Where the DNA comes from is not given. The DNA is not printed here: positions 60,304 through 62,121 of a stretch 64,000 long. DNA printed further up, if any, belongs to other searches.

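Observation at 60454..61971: RadC(JAB)-beta-class DNA methyltransferase fusion adjacent to a Dam methylase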

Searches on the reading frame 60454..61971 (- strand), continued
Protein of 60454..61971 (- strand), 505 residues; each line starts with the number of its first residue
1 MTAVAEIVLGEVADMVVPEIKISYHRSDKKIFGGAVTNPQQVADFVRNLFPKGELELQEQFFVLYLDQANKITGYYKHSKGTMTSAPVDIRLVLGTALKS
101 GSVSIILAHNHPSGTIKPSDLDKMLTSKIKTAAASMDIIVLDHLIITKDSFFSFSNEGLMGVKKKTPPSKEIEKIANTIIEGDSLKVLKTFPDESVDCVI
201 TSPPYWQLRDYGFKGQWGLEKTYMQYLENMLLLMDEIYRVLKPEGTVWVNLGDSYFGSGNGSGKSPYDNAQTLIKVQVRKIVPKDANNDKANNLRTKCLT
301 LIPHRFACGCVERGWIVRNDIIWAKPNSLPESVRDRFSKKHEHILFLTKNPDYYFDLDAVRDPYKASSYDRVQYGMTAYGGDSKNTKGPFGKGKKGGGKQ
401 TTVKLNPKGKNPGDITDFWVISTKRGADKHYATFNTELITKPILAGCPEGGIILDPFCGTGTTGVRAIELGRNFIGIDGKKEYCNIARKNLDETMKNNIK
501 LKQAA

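Call 39: find_related_loci(query=A2, collection=genome_contigs, flank=10000)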
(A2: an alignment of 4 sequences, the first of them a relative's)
Query A2 (505 aa) in genome_contigs; peptide patterns used: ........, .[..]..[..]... (x = any residue, [..] = any of these).
459 stretches matched a pattern; 53 encode a relative of the query (tblastn E <= 1e-3); 53 distinct loci.
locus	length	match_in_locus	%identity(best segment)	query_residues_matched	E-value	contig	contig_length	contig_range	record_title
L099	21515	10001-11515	100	1-505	0e+0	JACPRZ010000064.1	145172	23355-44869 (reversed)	MAG: Bacteroidetes bacterium isolate NC_groundwater_692_Ag_S-0.2um_43_10 S36_SO-2_scaffold_373123, whole genome shotgun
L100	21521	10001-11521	68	1-489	0e+0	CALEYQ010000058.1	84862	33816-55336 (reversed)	MAG TPA_asm: uncultured Bacteroidetes bacterium isolate SRR7515930_bin.19_CONCOCT_v1.1_MAG genome assembly, contig: ERZ8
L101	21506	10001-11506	68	1-505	0e+0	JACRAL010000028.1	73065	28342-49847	MAG: Bacteroidetes bacterium isolate NC_groundwater_1592_Pr3_B-0.1um_39_19 SR-2_scaffold_141_484058, whole genome shotgu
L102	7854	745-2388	55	1-505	1e-170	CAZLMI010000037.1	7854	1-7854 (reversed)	MAG TPA_asm: Candidatus Micrarchaeota archaeon isolate binchicken_co356_145 genome assembly, contig: NODE_5028_length_78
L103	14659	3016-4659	55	1-505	2e-170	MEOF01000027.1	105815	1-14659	MAG: Bacteroidetes bacterium GWF2_33_38 gwf2_scaffold_232, whole genome shotgun sequence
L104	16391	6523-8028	56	1-472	8e-167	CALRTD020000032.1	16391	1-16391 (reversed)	MAG: Synechococcus sp. UW140 isolate JJ-JE56-12-3-mx-bin559 genome assembly, contig: JJ-RDS211-73-C233, whole genome sho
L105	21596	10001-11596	50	1-500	1e-166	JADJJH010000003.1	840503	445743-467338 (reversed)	MAG: Bacteroidetes bacterium isolate Ejby_18-Q3-R6-50_BATAC.314 tig00000345-10-8390460, whole genome shotgun sequence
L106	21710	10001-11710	47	1-488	2e-150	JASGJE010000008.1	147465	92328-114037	MAG: Chitinophagaceae bacterium isolate 5N400 JMF-2111-06-0005.ont.bin.400_7, whole genome shotgun sequence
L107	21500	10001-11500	50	1-477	4e-146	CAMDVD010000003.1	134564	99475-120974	MAG: Chitinophaga pinensis isolate MaE-04nov19-174 genome assembly, contig: MaE-04nov19-C46, whole genome shotgun sequen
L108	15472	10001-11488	50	1-473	4e-144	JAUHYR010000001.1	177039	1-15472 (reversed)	MAG: Bacteroidia bacterium isolate 3_bin.78 NODE_168_length_177039_cov_1.246337, whole genome shotgun sequence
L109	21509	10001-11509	55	1-472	3e-169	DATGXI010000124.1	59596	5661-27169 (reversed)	MAG TPA_asm: Flavobacteriales bacterium isolate SMAG_U10605 k141_137229, whole genome shotgun sequence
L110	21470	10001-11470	52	15-470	4e-143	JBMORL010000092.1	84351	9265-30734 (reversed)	MAG: Bacteroidota bacterium isolate Betzabe_MAG179 MAG179_92, whole genome shotgun sequence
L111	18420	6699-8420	47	9-493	4e-142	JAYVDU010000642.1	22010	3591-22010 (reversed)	MAG: Bacteroidota bacterium isolate GL34_UP_concoct_161_sub GL34_UP_concoct_161_sub_641, whole genome shotgun sequence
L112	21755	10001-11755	48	1-489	5e-151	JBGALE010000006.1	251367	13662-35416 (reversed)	MAG: Chitinophagaceae bacterium isolate MAG_AAO_H125.01 AAOH125-1_opera_contig_227, whole genome shotgun sequence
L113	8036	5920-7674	44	1-489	1e-135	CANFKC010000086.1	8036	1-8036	MAG: Chitinophagaceae bacterium isolate Jr-11may16-07 genome assembly, contig: Jr-11may16-C18054, whole genome shotgun s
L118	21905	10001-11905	49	1-498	2e-131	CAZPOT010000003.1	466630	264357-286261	MAG TPA_asm: uncultured Flavipsychrobacter sp. isolate SRP285395_co2_392 genome assembly, contig: NODE_9_length_466630_c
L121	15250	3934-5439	48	1-499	2e-126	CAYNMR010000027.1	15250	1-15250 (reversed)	MAG TPA_asm: uncultured Vicingus sp. isolate binchicken_co179_110 genome assembly, contig: NODE_7703_length_15250_cov_9.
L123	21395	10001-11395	49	1-402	6e-125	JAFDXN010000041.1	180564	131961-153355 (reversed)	MAG: Bacteroidetes bacterium isolate SZAS-26 CK_MAG-111__41__length-180564, whole genome shotgun sequence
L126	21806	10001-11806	49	1-463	4e-122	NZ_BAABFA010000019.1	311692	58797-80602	Nemorincola caseinilytica strain JCM 32105 sequence19, whole genome shotgun sequence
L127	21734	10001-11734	49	1-473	7e-122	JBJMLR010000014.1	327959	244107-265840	MAG: Bacteroidia bacterium isolate H3_16_all_fractions_metab_conc_113_RIFCSPLOWO2_12_FULL_35_15_curated_45_0 k255_865698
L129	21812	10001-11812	49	12-498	1e-118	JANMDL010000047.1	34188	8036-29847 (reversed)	MAG: Chitinophagales bacterium isolate OTE_75_metabat_16 OTE_75_k141_3473992, whole genome shotgun sequence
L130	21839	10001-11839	48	12-498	2e-117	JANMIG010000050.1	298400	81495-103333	MAG: Chitinophagales bacterium isolate OTE_70_metabat_119 OTE_70_k141_1596804, whole genome shotgun sequence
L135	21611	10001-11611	39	7-488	8e-105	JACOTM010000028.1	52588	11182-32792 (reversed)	MAG: Flavobacteriia bacterium isolate NC_groundwater_44_Pr7_S2p5_31_11 FFV18_S2p5_scaffold_52536, whole genome shotgun s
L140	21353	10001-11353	38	7-415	3e-86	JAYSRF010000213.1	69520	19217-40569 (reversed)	MAG: Fluviicola sp. isolate GFS_11901 GFS_11901_212, whole genome shotgun sequence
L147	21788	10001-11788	45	1-505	1e-144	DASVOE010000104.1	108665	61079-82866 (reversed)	MAG TPA_asm: Chitinophagaceae bacterium isolate SMAG_U3145 k141_963888, whole genome shotgun sequence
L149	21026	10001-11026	44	15-342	1e-79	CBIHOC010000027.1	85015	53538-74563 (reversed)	MAG TPA_asm: uncultured Chryseobacterium sp. isolate SRR18156182_binner12_Refined_23 genome assembly, contig: ERZ2733683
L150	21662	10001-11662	44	1-477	3e-139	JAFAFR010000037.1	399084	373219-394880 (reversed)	MAG: Bacteroidetes bacterium isolate OH_SBlB_183 k127_1446708, whole genome shotgun sequence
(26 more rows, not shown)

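Call 46: search_protein_families(library=phrogs, proteins=[L099:531-1583:+, L099:1886-2284:+, L099:2317-3543:+, L099:3635-5227:+, L099:5240-7408:+, L099:7411-8022:+, L099:8396-8935:+, L099:9484-9963:+, L121:11160-15248:+], max_evalue=0.001)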
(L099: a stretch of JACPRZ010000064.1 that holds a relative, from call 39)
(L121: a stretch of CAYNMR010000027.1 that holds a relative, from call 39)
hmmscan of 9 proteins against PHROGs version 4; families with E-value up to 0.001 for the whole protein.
L099:531-1583:+ (350 aa): 15 families
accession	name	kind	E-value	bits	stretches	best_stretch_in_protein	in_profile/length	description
phrog_2439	-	transcription regulation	4.8e-91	306.4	1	5-345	4-348/367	transcriptional regulator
phrog_87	-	other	1e-16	62.4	1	131-286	21-173/227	metallo-protease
phrog_8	-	transcription regulation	4.2e-10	40.6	1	11-265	165-311/346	transcriptional regulator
phrog_1914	-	unknown function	4.3e-10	40.6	1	176-298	71-198/222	-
phrog_7241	-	transcription regulation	1.3e-08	35.9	1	11-65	64-118/122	transcriptional regulator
phrog_3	-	transcription regulation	7.8e-08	33.5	1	7-78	87-157/430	transcriptional repressor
phrog_1373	-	transcription regulation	2.1e-07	32.1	1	11-73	66-128/166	transcriptional regulator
phrog_2104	-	unknown function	8.5e-06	26.9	0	6-47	37-78/103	-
phrog_5823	-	transcription regulation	1.1e-05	25.8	1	13-62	11-61/404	transcriptional regulator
phrog_2967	-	transcription regulation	1.3e-05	25.9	0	16-61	18-63/225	transcriptional regulator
phrog_1516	-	unknown function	0.00021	22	0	153-213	40-102/227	-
phrog_19315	-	unknown function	0.00022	21.4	1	111-243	7-152/348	-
phrog_6499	-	transcription regulation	0.00023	21.6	1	10-63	8-67/157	transcriptional regulator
phrog_2328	-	transcription regulation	0.00026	21.8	0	14-56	21-63/128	transcriptional repressor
phrog_4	-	transcription regulation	0.00029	20.9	1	14-77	143-202/400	transcriptional repressor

L099:1886-2284:+ (132 aa): 0 families

L099:2317-3543:+ (408 aa): 2 families
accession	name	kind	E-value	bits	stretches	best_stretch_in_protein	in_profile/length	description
phrog_11383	-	unknown function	7.2e-27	95.9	1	53-192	182-325/462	-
phrog_9683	-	other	2.8e-14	54.2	1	30-192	27-188/233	protease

L099:3635-5227:+ (530 aa): 0 families

L099:5240-7408:+ (722 aa): 0 families

L099:7411-8022:+ (203 aa): 0 families

L099:8396-8935:+ (179 aa): 0 families

L099:9484-9963:+ (159 aa): 0 families

L121:11160-15248:+ (1363 aa): 2 families
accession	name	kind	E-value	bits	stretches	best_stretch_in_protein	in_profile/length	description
phrog_14770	-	unknown function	3.6e-76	257.2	3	756-1307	1468-1948/3427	-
phrog_10276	-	DNA, RNA and nucleotide metabolism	1.8e-33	116.7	1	63-202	12-152/153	DNA repair protein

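Call 47: search_protein_families(library=pfam, proteins=[L121:11160-15248:+, L147:20387-21787:+, L110:20021-21175:+, L099:531-1583:+, L099:2317-3543:+, L099:3635-5227:+, L099:5240-7408:+, L099:7411-8022:+, L127:3352-5379:-], max_evalue=0.001)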
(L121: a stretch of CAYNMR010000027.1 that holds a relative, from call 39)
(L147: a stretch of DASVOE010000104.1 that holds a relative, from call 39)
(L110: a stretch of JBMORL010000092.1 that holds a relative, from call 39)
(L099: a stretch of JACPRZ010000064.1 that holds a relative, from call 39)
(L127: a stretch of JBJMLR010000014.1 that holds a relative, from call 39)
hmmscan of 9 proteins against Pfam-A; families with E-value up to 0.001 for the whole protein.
L121:11160-15248:+ (1363 aa): 6 families
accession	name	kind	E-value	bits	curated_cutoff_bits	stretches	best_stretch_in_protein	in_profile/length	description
PF04002.20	RadC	-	1.7e-39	134.9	22.1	1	79-202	1-121/121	RadC-like JAB domain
PF13872.12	AAA_34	-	8.8e-24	84.4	27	1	611-875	33-301/306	P-loop containing NTP hydrolase pore-1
PF13871.12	Helicase_C_4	-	2.5e-21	77.1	30.5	1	1058-1306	3-270/271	C-terminal domain on Strawberry notch homologue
PF04851.21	ResIII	-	1.4e-10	41.7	22.5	1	614-800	4-162/164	Type III restriction enzyme, res subunit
PF07669.17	Eco57I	-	2.7e-05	24.8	25.3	1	353-474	51-169/171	Eco57I restriction-modification methylase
PF02384.22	N6_Mtase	-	0.00091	19.1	20.4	0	379-490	117-230/311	N-6 DNA Methylase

L147:20387-21787:+ (467 aa): 2 families
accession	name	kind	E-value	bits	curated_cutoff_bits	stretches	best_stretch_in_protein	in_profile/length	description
PF04002.20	RadC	-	4e-34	117.6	22.1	1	54-174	3-120/121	RadC-like JAB domain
PF02384.22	N6_Mtase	-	0.00026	20.9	20.4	0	333-406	101-183/311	N-6 DNA Methylase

L110:20021-21175:+ (385 aa): 1 family
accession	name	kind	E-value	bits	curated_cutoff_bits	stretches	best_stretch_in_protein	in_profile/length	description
PF04002.20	RadC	-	2.5e-38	131.1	22.1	1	262-384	2-121/121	RadC-like JAB domain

L099:531-1583:+ (350 aa): 5 families
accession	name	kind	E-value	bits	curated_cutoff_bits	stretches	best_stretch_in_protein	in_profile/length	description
PF06114.19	Peptidase_M78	-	6.9e-20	71.5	22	1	157-274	2-122/123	IrrE N-terminal-like domain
PF01381.28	HTH_3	-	4.6e-10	39.8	23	1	15-67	3-55/55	Helix-turn-helix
PF13560.12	HTH_31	-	6.1e-08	33.3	27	1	15-61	8-55/64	Helix-turn-helix domain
PF12844.13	HTH_19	-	4.6e-06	26.9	30.2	1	11-63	2-54/64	Helix-turn-helix domain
PF13413.12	HTH_25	-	0.00066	19.9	24.6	0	16-45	5-34/62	Helix-turn-helix domain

L099:2317-3543:+ (408 aa): 8 families
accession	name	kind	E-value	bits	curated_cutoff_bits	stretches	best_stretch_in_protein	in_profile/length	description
PF13365.12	Trypsin_2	-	4.6e-25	89.5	27.6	1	58-190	1-144/144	Trypsin-like peptidase domain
PF00089.32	Trypsin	-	3.2e-10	40.6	20.6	1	58-197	27-201/220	Trypsin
PF00515.34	TPR_1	-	0.00022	21.4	27.8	0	278-300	8-30/34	Tetratricopeptide repeat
PF07719.23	TPR_2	-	0.00033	21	27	0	275-300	5-30/34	Tetratricopeptide repeat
PF10459.15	Peptidase_S46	-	0.00041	19.6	22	0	171-191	630-650/698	Peptidase S46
PF13181.12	TPR_8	-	0.00069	20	25.7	0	316-346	1-31/34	Tetratricopeptide repeat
PF13174.12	TPR_6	-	0.00071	20.5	26.3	0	274-299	3-28/33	Tetratricopeptide repeat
PF13424.12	TPR_12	-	0.00071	20.2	30.1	0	273-347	5-76/77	Tetratricopeptide repeat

L099:3635-5227:+ (530 aa): 1 family
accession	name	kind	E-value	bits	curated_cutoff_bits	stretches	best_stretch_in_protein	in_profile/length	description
PF01841.26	Transglut_core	-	0.00092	19.9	23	0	283-341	26-80/108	Transglutaminase-like superfamily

L099:5240-7408:+ (722 aa): 0 families

L099:7411-8022:+ (203 aa): 1 family
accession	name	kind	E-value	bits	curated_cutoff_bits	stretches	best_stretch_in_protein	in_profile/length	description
PF07661.19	MORN_2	-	4.1e-08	33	29.6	0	74-90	3-19/22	MORN repeat variant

L127:3352-5379:- (676 aa): 2 families
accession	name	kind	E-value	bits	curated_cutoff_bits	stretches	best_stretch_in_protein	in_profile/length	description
PF02086.21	MethyltransfD12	-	9.3e-32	111.2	22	1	44-270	1-249/253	D12 class N6 adenine-specific DNA methyltransferase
PF13173.12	AAA_14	-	0.00078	19.9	27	0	522-614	6-88/129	AAA domain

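Call 67: predict_structure(alignment_id=A3)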
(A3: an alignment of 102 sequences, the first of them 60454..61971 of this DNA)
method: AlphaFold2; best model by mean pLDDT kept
length: 505 residues; sequences in the alignment: 102
mean_pLDDT: 77.9   pTM: 0.60
mean pLDDT of the five models: 77.9, 75.4, 75.1, 75.0, 66.0
residues with pLDDT >= 90: 188; 70-90: 151; 50-70: 114; < 50: 52
segments of 3 or more residues with pLDDT < 50: 1-4, 9-11, 162-166, 324-340, 414-417, 423-433
pLDDT, mean of each block of 10 residues (from residue 1): 46 54 63 79 93 91 93 91 89 92 95 91 93 91 94 86 52 92 95 95 79 82 89 96 92 57 66 63 66 63 85 78 44 43 78 87 82 69 63 67 79 51 47 60 92 94 91 95 91 81 53
secondary structure, 60 per line:
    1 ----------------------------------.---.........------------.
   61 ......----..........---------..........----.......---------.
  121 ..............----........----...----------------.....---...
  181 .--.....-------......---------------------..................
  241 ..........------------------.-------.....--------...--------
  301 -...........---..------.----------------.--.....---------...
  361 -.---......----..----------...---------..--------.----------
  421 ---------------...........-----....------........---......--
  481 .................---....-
elements in order: H39-47 E60-66 E71-80 H90-99 E104-110 H120-134 E139-146 E151-153 H170-174 E178-181 H184-188 E196-201 H223-240 E241-250 H278-281 H302-312 E344-348 H366-371 H436-446 E452-455 H462-469 E473-478 H481-497 H501-504
